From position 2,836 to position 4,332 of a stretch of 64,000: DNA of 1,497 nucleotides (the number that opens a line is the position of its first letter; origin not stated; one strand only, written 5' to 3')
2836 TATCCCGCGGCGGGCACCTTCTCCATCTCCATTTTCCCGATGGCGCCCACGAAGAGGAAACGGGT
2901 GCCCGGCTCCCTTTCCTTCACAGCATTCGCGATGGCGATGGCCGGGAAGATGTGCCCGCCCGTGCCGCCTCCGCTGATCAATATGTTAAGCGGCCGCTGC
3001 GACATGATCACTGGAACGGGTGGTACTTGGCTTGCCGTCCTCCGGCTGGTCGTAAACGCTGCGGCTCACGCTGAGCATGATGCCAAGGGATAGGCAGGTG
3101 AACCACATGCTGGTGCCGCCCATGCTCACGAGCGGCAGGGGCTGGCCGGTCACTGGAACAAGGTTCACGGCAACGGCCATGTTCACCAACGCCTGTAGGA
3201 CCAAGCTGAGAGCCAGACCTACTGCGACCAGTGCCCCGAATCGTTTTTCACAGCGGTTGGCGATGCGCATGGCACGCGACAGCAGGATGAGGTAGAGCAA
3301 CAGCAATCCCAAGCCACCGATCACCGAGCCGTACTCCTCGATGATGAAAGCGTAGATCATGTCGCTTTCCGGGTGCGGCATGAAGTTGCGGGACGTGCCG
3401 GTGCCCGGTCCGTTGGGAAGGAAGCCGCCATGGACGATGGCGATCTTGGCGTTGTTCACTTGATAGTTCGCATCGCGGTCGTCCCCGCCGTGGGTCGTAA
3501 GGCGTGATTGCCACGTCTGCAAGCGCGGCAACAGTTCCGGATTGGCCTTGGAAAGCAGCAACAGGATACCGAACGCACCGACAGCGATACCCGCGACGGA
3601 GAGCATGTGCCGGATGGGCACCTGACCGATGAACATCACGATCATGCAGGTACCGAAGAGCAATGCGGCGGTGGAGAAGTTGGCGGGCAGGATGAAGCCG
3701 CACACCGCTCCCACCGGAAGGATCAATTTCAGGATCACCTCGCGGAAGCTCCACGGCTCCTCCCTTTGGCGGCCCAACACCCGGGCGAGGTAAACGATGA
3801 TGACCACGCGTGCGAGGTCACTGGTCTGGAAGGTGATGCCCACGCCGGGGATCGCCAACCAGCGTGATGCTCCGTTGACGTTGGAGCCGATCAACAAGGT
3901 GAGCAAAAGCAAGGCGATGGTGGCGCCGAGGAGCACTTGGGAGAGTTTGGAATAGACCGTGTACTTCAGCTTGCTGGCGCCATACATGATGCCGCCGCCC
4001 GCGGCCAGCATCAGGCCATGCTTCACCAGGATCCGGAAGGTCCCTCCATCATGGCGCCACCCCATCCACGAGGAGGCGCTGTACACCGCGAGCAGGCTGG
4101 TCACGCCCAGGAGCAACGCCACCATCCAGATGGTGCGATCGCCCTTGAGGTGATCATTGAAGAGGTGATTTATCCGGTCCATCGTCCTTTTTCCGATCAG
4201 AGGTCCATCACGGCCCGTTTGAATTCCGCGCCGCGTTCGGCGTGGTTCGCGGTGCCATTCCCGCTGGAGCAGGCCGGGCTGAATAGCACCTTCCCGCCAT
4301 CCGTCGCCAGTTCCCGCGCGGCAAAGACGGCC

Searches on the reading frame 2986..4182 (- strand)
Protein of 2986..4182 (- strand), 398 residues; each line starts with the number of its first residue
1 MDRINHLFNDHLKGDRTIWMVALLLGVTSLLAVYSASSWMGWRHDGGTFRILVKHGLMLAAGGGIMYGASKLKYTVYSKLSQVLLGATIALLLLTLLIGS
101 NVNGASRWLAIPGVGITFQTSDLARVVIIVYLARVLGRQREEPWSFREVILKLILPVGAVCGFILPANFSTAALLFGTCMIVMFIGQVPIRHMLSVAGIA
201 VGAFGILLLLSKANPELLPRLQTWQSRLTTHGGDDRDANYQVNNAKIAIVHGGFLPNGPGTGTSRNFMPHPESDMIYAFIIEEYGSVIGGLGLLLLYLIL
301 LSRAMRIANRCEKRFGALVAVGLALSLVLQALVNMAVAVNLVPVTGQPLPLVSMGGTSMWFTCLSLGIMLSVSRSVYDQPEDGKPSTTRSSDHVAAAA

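Call 4: search_protein_families(library=pfam, proteins=[window:2986-4182:-], max_evalue=1)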
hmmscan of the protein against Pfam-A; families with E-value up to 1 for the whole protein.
window:2986-4182:- (398 aa): 3 families
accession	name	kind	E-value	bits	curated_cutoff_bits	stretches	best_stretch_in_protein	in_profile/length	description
PF01098.24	FTSW_RODA_SPOVE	-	2.6e-66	224.5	26.4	1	16-375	2-353/356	Cell cycle protein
PF21461.3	HL_N-beta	-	0.15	12.3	27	1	235-261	11-38/57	Hyaluronate lyase, N-terminal beta-sheet domain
PF21222.2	Lamp2_2nd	-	0.74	10.1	27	1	123-140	9-26/32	Lysosome-associated membrane glycoprotein 2, transmembrane segment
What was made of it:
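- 2986..4182 (-): ftsW (398 aa), starting 14 nt downstream of the stop codon of X. Pfam FTSW_RODA_SPOVE, E=2.6e-66 (call 4).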
